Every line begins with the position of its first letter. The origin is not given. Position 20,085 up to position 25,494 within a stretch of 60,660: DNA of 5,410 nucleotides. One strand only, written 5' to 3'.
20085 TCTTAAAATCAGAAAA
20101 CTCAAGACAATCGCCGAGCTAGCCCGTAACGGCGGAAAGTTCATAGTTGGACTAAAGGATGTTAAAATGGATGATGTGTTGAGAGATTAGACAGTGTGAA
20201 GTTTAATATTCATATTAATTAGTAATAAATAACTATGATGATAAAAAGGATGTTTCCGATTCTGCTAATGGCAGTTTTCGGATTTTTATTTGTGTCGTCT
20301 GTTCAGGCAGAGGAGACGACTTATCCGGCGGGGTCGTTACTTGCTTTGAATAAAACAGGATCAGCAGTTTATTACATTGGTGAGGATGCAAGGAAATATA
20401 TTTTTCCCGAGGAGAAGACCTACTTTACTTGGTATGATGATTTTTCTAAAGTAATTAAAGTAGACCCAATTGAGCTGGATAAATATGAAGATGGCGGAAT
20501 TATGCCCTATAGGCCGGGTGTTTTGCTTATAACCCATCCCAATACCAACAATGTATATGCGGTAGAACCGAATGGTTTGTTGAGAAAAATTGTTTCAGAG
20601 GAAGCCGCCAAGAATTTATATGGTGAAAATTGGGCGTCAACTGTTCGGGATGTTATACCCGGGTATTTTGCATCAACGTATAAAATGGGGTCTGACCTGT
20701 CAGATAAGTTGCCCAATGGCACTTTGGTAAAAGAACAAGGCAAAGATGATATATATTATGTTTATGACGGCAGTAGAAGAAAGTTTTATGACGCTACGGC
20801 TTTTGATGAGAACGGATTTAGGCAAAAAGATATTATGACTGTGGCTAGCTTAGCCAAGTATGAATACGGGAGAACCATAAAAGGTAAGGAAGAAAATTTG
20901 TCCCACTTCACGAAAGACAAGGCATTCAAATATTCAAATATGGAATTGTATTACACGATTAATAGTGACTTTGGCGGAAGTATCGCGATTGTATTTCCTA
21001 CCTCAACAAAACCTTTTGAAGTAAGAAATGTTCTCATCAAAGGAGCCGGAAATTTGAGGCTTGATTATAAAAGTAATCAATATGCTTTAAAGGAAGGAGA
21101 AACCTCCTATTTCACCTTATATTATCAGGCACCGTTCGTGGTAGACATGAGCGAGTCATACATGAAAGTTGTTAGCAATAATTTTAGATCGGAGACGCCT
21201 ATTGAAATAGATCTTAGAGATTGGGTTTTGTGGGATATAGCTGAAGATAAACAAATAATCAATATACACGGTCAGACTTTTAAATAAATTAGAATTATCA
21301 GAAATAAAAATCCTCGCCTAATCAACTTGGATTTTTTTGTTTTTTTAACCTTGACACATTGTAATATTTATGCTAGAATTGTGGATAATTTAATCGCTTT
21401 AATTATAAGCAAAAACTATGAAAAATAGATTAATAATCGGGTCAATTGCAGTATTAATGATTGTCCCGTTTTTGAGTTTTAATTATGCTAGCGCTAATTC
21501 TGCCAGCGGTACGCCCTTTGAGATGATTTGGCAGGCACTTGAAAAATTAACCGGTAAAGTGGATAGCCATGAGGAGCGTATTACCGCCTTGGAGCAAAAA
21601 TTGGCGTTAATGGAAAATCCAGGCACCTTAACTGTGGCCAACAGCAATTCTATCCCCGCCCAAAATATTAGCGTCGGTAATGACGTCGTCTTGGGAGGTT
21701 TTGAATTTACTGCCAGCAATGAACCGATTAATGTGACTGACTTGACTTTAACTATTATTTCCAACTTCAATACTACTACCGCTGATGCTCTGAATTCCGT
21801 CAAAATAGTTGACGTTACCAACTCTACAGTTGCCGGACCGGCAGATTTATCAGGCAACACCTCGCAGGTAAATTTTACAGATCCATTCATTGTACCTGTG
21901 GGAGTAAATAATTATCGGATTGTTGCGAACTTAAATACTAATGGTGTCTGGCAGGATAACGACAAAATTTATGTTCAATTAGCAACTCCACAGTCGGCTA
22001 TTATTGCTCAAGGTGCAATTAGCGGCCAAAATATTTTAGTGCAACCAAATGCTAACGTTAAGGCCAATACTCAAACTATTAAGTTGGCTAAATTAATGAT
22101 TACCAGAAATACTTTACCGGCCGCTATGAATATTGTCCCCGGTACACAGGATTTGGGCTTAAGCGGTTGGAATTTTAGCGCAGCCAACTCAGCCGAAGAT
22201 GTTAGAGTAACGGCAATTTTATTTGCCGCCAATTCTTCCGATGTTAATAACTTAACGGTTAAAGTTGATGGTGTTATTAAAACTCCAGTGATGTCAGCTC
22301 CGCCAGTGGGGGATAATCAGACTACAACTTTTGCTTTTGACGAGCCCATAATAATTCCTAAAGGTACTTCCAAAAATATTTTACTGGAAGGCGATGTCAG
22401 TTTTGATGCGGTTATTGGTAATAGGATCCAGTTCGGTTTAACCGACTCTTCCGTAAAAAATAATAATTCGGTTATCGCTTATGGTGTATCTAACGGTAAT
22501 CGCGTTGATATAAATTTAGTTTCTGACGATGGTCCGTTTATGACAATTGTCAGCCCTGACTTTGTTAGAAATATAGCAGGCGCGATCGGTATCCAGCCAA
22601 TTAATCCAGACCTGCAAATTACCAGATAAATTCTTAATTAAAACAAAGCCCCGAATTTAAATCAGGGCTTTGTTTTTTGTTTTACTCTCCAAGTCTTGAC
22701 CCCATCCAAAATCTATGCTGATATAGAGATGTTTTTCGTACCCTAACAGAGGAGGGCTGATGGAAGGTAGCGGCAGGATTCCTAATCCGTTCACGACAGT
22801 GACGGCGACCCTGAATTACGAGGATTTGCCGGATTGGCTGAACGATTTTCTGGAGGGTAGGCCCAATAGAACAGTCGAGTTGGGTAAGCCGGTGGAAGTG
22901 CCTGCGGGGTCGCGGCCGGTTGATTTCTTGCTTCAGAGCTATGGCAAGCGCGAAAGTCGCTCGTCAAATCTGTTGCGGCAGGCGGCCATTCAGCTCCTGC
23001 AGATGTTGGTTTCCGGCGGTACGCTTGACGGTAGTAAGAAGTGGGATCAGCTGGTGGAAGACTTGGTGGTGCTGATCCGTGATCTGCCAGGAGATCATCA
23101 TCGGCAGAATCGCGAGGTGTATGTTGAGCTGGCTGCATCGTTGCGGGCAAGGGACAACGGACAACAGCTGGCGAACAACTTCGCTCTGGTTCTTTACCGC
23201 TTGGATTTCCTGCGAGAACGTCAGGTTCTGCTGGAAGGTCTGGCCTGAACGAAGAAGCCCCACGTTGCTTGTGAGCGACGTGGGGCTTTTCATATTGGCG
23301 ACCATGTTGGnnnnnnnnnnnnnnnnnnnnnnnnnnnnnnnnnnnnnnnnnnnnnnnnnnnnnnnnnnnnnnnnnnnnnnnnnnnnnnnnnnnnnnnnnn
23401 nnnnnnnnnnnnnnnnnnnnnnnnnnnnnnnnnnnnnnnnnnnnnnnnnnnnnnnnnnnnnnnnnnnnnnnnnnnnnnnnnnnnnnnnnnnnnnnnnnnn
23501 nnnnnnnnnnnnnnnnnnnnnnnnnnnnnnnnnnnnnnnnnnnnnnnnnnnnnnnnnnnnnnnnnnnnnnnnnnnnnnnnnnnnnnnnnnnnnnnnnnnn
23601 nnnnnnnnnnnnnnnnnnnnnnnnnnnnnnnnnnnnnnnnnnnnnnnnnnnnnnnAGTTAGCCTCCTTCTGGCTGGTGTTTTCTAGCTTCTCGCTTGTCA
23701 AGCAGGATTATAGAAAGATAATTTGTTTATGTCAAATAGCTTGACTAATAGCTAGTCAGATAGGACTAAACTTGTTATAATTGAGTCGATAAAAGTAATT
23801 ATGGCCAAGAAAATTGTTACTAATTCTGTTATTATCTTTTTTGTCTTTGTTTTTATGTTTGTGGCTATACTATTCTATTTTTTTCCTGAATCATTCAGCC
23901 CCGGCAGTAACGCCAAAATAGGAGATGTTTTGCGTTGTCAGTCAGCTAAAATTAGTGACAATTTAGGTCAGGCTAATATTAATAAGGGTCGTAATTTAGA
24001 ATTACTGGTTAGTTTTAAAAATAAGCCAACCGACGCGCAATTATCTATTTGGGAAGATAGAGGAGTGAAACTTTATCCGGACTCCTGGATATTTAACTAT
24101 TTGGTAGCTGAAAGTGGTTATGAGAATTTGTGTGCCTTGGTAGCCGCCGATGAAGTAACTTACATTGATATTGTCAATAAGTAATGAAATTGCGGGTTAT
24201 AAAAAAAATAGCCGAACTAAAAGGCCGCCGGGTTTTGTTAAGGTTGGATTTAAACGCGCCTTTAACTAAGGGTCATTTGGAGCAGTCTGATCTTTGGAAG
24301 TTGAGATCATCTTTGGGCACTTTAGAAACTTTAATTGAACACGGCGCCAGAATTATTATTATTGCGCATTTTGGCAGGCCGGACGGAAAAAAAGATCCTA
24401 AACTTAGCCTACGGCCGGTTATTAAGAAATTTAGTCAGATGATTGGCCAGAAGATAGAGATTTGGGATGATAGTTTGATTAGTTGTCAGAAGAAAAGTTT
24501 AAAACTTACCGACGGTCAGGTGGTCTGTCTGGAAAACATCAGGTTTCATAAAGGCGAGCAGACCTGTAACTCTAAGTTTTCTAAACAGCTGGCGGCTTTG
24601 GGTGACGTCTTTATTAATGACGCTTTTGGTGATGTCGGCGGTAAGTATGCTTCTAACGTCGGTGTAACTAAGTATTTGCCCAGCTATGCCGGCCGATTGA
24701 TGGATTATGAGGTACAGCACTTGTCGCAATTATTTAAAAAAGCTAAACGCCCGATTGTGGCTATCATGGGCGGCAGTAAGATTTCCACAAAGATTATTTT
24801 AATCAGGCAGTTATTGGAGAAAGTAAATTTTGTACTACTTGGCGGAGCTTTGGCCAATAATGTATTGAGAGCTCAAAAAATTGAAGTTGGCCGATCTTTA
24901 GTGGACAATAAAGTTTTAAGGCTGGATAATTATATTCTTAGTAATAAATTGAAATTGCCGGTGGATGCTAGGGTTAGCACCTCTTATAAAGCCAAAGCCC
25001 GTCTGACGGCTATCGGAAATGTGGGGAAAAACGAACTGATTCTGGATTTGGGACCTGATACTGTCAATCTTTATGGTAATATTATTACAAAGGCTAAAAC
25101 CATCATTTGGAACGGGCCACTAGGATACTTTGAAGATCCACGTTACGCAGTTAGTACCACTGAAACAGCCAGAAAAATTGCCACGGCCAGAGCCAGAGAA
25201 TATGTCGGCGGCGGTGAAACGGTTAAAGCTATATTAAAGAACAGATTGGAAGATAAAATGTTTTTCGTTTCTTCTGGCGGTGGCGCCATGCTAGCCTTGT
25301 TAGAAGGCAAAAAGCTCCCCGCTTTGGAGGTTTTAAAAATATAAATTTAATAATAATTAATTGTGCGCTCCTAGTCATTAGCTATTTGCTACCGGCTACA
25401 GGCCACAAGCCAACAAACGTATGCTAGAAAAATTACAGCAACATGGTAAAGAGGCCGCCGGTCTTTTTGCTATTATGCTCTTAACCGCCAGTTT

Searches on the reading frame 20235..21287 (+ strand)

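Call 7: search_protein_families(library=pfam, proteins=[window:20235-21287:+], max_evalue=0.01)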
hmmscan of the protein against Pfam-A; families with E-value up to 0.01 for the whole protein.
window:20235-21287:+ (350 aa): 1 family
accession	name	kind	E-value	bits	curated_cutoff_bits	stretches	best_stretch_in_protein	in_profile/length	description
PF11623.14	NdhS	-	0.008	16.2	27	0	162-186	4-28/52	NAD(P)H dehydrogenase subunit S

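Call 72: search_protein_families(library=ncbifam, proteins=[window:20235-21284:+], max_evalue=0.01)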
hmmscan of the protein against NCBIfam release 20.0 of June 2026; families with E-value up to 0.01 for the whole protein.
window:20235-21284:+ (350 aa): 0 families

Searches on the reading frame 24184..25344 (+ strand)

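Call 8: search_protein_families(library=pfam, proteins=[window:24184-25344:+], max_evalue=0.001)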
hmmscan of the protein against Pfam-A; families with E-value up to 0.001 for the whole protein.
window:24184-25344:+ (386 aa): 1 family
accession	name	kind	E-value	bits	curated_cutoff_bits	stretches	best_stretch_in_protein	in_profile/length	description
PF00162.24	PGK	-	6.6e-109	364.8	27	1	11-376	5-379/379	Phosphoglycerate kinase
